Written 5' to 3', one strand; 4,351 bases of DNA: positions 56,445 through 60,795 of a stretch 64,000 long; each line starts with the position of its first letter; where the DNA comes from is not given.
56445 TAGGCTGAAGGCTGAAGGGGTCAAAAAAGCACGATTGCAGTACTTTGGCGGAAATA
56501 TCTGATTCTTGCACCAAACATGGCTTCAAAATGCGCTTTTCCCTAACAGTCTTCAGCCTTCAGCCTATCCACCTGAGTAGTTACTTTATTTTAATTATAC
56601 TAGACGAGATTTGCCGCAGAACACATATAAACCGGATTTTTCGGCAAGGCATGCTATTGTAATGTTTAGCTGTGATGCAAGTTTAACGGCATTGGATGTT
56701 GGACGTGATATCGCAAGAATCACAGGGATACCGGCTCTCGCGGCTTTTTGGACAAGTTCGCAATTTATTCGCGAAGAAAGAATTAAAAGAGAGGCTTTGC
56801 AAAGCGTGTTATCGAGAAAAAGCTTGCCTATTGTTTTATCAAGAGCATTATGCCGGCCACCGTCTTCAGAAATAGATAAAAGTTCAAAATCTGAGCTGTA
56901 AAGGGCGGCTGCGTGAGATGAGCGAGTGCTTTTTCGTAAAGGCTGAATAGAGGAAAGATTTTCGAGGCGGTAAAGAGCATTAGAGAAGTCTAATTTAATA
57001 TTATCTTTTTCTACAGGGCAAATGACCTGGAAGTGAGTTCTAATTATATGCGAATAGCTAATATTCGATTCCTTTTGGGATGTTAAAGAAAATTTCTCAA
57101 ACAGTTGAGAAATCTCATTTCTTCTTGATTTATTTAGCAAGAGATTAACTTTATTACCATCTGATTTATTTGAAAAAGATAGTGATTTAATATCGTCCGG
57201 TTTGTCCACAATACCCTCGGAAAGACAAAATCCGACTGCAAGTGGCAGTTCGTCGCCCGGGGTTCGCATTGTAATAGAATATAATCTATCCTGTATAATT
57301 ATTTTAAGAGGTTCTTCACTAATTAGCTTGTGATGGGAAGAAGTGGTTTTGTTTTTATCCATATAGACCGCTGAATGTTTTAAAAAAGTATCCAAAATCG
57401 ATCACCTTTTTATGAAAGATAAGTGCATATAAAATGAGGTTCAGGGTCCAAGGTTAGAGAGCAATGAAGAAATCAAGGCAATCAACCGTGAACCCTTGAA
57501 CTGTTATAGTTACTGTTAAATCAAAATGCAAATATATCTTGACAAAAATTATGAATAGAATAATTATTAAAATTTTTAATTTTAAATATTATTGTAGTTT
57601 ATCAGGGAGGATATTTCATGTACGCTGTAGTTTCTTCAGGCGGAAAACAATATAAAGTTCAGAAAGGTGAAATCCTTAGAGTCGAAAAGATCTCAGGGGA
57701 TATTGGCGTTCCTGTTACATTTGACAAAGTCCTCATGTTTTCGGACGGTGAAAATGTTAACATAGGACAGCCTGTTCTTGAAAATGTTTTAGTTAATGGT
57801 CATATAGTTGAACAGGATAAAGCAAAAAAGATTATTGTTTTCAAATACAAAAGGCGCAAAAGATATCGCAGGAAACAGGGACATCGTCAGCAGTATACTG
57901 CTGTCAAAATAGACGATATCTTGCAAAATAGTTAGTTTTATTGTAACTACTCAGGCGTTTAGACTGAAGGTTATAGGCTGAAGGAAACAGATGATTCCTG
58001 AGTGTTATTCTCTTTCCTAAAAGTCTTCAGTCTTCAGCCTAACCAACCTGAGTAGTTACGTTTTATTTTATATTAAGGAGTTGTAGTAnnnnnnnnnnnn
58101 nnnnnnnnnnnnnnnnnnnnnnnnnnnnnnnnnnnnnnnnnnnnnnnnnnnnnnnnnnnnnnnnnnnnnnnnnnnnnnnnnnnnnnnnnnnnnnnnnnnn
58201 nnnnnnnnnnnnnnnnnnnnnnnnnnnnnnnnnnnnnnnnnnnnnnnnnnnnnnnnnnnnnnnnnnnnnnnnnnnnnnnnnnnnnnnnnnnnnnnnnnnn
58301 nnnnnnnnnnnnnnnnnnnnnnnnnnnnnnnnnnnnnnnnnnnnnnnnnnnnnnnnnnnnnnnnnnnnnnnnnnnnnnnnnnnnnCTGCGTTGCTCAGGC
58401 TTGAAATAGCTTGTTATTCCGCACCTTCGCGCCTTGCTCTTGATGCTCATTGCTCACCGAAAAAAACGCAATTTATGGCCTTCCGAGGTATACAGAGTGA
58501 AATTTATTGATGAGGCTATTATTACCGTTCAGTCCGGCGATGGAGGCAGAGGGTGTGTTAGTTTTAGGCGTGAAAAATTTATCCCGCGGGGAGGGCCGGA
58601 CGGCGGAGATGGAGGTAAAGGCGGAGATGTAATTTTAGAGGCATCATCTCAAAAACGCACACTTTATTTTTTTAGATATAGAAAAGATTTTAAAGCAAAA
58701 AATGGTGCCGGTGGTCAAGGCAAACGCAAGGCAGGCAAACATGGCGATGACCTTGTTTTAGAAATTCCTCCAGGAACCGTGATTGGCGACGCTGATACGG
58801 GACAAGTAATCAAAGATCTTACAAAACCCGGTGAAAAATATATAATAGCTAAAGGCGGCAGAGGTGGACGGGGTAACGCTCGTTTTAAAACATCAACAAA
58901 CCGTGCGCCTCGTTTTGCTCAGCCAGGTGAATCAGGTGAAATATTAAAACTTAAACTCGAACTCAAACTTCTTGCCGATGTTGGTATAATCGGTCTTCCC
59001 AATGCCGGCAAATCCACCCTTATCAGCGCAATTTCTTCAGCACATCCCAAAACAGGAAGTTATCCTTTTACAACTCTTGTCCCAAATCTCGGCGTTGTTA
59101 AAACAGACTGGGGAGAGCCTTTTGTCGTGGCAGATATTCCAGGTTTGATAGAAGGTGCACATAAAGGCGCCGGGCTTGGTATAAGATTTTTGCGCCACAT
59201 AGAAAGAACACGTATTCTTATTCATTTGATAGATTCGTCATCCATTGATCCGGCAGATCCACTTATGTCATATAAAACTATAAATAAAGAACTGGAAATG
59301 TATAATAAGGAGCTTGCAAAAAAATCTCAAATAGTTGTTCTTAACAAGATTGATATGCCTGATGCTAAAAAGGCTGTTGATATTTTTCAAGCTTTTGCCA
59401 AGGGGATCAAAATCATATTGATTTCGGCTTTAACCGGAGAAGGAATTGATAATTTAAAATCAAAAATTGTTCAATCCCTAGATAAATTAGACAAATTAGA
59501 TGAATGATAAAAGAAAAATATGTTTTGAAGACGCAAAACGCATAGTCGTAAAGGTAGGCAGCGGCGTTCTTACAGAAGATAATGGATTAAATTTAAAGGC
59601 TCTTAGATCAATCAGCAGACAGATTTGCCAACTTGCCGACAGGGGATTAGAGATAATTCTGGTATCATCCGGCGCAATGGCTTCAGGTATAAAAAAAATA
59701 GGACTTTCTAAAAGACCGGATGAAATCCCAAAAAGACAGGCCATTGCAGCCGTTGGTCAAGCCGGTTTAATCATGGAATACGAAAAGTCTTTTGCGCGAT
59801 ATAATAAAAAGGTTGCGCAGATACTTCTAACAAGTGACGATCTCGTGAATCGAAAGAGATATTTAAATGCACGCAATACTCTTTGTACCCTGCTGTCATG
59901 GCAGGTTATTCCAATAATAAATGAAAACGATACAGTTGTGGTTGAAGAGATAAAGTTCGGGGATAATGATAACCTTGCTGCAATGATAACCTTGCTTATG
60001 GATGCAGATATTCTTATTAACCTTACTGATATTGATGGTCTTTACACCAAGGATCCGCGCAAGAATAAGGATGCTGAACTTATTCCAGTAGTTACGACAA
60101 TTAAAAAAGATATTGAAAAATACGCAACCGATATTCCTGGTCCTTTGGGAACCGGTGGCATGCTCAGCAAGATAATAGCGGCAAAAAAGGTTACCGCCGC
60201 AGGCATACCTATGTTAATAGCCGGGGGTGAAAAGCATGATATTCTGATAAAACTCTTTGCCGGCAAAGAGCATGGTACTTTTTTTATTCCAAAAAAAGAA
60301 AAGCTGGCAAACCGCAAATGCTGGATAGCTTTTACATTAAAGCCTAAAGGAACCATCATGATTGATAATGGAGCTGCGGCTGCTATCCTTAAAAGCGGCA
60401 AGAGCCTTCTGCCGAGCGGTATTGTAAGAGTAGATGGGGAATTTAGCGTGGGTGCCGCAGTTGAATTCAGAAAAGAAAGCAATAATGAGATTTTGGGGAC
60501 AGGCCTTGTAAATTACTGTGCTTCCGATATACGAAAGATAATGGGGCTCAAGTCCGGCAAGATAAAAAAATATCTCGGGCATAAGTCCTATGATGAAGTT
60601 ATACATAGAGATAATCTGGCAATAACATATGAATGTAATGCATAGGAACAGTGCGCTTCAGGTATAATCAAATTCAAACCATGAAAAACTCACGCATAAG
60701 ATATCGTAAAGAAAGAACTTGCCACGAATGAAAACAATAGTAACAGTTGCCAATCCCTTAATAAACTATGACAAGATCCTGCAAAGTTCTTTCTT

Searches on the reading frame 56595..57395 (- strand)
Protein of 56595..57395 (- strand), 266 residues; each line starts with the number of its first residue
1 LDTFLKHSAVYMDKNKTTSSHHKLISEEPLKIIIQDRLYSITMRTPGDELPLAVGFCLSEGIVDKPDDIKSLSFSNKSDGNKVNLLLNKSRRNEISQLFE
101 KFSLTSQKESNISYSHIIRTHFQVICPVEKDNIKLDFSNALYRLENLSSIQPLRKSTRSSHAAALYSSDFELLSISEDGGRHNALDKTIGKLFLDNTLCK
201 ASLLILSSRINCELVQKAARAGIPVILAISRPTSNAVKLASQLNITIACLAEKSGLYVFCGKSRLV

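Call 76: search_protein_families(library=pfam, proteins=[window:56595-57395:-], max_evalue=0.00001)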
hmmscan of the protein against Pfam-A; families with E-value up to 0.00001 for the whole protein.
window:56595-57395:- (266 aa): 1 family
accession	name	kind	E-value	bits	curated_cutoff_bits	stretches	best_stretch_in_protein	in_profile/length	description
PF02634.21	FdhD-NarQ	-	1.4e-52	179.3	27.2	1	26-265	2-236/237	FdhD/NarQ family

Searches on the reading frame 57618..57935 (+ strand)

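Call 76: search_protein_families(library=pfam, proteins=[window:57618-57935:+], max_evalue=0.00001)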
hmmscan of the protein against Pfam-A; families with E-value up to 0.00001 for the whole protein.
window:57618-57935:+ (105 aa): 1 family
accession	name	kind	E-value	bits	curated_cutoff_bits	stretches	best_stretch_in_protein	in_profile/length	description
PF00829.26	Ribosomal_L21p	-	7.9e-39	132.3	27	1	1-101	1-99/99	Ribosomal prokaryotic L21 protein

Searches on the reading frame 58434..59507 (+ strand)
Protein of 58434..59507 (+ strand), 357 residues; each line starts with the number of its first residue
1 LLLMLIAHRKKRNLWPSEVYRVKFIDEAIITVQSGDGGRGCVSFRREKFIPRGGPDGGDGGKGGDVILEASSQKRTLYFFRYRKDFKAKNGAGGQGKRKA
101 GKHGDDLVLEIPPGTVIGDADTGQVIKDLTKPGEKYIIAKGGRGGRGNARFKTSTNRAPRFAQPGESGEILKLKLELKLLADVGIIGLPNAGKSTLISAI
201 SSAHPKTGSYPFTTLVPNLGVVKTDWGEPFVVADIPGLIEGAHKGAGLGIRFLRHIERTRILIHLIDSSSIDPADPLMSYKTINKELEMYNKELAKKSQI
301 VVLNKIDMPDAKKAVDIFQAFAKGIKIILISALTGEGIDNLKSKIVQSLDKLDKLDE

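Call 76: search_protein_families(library=pfam, proteins=[window:58434-59507:+], max_evalue=0.00001)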
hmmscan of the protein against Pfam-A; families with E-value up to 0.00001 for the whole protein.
window:58434-59507:+ (357 aa): 4 families
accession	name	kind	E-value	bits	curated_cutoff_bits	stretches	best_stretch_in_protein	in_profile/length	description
PF01018.28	GTP1_OBG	-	5.6e-62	208.4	27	1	25-179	1-155/155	GTP1/OBG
PF01926.29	MMR_HSR1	-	5.6e-26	91.3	21.9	1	182-305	1-113/113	50S ribosome-binding GTPase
PF02421.24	FeoB_N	-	2.4e-10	40.6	27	1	183-345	3-156/156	Ferrous iron transport protein B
PF00025.27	Arf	-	4.3e-06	26.7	22.3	0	184-348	18-173/174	ADP-ribosylation factor family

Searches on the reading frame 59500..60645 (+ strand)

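Call 76: search_protein_families(library=pfam, proteins=[window:59500-60645:+], max_evalue=0.00001)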
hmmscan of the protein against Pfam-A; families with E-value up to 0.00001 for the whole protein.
window:59500-60645:+ (381 aa): 2 families
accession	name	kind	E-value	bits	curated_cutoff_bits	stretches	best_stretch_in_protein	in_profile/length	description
PF00696.33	AA_kinase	-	2.7e-44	152.1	24.9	1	13-241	1-233/234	Amino acid kinase family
PF01472.26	PUA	-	3.4e-19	69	24.8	1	284-359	1-74/74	PUA domain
